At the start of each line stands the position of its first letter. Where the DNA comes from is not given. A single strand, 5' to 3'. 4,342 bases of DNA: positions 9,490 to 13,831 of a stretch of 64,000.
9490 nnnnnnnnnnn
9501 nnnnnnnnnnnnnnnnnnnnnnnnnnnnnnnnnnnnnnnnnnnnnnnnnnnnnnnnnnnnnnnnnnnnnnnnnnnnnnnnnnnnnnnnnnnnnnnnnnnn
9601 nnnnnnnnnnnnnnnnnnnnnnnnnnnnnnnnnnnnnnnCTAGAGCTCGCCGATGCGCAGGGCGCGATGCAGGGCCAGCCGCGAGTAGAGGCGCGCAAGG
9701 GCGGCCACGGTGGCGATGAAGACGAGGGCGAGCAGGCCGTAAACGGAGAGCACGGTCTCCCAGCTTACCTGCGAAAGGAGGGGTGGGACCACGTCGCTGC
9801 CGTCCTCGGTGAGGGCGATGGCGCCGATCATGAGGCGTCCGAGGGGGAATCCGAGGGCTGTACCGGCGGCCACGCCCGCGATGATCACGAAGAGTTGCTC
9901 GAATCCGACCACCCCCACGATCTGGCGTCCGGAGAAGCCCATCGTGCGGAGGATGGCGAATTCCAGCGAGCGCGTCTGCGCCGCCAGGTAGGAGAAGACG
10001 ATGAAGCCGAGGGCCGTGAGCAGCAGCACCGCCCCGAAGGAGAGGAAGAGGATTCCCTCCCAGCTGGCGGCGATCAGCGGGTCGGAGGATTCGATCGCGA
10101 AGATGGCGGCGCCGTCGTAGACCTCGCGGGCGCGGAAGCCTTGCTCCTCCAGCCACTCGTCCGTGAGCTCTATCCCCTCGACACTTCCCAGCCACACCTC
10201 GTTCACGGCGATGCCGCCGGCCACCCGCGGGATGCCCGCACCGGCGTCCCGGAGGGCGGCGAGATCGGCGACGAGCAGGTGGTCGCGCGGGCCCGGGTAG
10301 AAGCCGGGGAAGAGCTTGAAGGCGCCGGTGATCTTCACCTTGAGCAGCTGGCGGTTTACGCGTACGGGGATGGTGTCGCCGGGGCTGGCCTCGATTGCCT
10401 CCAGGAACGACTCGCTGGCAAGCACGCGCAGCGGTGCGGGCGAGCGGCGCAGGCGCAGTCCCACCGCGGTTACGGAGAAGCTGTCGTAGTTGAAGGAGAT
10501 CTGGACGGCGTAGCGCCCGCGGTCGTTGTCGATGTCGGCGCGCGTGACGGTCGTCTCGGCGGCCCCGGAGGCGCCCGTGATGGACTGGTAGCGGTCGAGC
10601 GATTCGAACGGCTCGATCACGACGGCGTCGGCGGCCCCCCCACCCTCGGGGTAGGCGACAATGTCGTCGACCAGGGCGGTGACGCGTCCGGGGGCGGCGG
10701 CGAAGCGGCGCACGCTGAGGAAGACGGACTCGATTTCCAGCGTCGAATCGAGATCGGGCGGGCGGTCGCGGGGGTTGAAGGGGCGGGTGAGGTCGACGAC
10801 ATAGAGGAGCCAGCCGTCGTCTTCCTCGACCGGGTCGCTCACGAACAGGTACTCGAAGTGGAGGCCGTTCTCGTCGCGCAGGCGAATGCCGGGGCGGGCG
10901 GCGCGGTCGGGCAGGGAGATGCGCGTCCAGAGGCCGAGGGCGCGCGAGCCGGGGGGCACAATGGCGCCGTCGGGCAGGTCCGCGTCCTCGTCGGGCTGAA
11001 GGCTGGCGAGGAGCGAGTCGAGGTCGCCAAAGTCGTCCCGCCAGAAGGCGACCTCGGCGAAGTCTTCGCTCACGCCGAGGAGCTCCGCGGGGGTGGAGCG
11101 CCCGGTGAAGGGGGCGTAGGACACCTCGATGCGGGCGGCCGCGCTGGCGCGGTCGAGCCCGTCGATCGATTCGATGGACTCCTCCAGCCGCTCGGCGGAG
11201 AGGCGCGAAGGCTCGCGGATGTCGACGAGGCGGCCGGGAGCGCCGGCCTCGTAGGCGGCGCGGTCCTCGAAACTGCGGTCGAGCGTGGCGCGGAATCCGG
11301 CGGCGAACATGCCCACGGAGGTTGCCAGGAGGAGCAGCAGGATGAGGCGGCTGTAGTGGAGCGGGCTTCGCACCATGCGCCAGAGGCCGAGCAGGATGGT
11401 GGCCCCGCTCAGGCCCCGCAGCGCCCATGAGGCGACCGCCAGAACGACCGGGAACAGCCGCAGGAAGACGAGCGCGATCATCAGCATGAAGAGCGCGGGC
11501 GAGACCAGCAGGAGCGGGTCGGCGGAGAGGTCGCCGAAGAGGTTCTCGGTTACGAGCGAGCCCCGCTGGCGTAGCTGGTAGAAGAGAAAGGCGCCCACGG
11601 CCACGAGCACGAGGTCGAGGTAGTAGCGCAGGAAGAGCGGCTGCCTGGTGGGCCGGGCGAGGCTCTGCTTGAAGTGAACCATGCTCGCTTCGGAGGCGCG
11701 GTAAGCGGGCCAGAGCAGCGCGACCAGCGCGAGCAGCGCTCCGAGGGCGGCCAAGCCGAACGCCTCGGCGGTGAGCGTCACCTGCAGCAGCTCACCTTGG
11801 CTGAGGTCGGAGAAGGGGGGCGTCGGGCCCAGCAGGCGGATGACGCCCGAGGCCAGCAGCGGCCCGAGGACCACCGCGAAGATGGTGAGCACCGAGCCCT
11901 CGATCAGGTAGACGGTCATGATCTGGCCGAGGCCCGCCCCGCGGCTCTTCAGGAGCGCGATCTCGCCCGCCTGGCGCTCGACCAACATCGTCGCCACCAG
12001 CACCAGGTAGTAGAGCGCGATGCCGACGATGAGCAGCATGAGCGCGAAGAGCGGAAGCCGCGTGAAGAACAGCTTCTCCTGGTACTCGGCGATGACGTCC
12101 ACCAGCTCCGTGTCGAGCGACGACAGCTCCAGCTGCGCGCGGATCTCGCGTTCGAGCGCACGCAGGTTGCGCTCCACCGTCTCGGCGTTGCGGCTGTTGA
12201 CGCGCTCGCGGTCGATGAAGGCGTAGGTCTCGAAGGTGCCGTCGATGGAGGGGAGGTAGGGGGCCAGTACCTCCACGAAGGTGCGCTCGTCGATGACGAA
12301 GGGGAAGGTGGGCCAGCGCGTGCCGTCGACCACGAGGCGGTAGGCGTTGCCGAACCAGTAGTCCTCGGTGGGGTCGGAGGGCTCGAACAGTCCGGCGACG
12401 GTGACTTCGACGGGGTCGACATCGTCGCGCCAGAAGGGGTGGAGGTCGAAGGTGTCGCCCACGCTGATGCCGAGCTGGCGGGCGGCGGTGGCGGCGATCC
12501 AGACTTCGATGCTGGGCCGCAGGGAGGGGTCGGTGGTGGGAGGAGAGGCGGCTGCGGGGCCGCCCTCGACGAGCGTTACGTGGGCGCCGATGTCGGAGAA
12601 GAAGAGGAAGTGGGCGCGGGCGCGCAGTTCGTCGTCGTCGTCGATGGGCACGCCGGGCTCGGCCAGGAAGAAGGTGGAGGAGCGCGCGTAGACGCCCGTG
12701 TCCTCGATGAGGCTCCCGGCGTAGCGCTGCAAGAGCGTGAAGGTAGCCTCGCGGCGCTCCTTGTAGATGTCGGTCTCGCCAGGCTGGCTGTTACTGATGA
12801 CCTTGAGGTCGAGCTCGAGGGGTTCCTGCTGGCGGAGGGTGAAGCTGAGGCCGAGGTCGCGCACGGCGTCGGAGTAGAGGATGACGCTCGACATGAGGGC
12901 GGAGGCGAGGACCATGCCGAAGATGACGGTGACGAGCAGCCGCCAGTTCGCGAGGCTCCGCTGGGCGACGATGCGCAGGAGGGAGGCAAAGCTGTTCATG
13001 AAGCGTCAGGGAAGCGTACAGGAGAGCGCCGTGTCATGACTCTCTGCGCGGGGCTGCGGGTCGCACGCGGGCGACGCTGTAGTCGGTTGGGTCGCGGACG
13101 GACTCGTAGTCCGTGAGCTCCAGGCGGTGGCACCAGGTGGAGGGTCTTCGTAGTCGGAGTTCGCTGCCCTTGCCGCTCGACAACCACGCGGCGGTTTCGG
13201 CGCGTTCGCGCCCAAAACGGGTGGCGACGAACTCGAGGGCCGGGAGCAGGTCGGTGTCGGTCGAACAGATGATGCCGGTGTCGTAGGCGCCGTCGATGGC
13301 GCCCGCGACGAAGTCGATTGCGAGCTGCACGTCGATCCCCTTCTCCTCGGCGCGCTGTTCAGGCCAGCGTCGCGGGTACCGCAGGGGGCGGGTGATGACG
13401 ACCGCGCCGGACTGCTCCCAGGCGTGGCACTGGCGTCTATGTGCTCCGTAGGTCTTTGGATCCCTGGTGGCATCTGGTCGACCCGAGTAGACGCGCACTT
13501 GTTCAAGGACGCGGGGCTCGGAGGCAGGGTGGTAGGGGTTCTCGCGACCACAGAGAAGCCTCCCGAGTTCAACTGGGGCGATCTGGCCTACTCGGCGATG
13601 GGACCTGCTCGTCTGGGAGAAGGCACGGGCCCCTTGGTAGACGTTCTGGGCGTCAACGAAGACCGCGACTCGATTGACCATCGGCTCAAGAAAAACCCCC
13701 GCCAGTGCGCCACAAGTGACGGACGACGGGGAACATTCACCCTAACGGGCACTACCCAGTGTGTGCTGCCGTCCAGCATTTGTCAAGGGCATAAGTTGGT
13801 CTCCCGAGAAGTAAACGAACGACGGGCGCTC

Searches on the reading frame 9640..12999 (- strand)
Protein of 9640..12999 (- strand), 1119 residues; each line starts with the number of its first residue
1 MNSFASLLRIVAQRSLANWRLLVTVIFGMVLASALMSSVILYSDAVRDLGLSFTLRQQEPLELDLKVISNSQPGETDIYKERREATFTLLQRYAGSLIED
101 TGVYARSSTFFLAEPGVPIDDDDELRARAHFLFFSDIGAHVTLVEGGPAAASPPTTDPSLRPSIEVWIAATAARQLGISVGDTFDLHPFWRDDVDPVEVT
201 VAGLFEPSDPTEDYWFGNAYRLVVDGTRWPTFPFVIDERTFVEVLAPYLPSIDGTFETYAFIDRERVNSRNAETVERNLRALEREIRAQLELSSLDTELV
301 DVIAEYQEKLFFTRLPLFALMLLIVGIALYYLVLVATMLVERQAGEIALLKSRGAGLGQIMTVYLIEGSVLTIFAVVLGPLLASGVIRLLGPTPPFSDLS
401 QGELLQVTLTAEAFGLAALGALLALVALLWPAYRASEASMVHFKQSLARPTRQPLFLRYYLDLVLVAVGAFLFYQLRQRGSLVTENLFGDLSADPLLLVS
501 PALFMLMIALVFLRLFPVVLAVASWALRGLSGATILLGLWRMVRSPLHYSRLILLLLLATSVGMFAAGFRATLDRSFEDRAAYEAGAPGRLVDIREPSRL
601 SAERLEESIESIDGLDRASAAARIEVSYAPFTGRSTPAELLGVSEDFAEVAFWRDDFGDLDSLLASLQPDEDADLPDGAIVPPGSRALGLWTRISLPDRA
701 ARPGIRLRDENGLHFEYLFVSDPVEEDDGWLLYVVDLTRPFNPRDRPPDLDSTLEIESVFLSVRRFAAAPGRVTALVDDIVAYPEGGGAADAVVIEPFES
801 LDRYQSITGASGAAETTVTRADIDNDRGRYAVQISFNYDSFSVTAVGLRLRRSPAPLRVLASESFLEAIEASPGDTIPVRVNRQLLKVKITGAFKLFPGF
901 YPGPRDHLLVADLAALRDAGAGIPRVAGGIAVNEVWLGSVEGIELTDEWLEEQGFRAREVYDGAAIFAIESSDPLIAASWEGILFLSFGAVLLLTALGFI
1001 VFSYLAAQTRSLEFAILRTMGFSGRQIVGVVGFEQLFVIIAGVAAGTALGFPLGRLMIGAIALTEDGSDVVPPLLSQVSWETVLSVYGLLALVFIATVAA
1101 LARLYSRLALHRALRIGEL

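Call 42: search_protein_families(library=pfam, proteins=[window:9640-12999:-], max_evalue=0.001)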
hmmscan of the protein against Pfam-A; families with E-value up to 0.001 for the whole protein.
window:9640-12999:- (1119 aa): 1 family
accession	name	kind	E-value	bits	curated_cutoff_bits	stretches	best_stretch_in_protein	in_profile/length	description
PF02687.27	FtsX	-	1e-15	58.3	25.5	2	987-1106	3-116/120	FtsX-like permease C-terminal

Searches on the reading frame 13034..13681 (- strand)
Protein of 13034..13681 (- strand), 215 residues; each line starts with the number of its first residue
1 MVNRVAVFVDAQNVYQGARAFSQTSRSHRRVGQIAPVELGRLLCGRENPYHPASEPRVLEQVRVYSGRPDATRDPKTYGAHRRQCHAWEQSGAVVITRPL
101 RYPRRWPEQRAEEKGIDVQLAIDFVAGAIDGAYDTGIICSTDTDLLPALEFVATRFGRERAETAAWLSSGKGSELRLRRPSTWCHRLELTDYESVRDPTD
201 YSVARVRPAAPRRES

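Call 42: search_protein_families(library=pfam, proteins=[window:13034-13681:-], max_evalue=0.001)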
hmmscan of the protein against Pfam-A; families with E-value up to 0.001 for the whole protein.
window:13034-13681:- (215 aa): 1 family
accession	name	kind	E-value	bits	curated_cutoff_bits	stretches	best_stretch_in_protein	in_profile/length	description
PF01936.24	NYN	-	9.5e-09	36.4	24.2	1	4-153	1-114/145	NYN domain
